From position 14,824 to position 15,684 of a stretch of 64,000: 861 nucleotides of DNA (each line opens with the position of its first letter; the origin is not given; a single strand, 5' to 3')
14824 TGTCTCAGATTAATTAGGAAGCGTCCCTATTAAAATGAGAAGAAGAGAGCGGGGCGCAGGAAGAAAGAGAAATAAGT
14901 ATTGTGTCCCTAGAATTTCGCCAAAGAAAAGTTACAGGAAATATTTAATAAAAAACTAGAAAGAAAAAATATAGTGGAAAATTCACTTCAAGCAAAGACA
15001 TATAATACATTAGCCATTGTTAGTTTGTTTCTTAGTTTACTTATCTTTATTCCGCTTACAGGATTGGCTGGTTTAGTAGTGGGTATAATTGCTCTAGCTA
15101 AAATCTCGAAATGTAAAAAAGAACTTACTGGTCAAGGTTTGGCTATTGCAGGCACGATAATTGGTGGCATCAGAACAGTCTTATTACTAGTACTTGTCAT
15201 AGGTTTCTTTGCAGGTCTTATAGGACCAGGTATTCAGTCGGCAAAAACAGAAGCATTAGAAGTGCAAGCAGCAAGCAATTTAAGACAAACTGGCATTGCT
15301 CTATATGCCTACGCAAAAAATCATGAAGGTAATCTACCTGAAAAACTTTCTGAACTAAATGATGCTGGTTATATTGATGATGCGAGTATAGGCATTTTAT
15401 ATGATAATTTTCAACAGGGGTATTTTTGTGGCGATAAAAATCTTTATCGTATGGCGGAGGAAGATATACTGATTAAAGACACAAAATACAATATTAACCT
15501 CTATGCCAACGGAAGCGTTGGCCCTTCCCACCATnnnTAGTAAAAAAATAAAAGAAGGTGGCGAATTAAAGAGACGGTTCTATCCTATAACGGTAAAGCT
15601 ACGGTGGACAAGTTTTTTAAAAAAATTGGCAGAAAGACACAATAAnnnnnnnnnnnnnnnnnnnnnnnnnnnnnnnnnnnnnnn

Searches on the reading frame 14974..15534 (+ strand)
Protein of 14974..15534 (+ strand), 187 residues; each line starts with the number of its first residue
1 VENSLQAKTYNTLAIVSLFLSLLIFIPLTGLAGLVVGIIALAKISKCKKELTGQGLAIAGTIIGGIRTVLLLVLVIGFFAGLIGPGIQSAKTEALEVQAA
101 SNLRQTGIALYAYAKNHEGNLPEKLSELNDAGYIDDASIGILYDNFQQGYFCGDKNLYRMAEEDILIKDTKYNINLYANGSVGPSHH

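Call 55: search_protein_families(library=pfam, proteins=[window:14974-15534:+], max_evalue=0.001)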
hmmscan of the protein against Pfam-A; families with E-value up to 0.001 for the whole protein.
window:14974-15534:+ (187 aa): 1 family
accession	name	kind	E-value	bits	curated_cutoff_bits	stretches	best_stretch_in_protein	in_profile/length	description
PF13828.11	DUF4190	-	6.4e-11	42.3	35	1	13-74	1-62/62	Domain of unknown function (DUF4190)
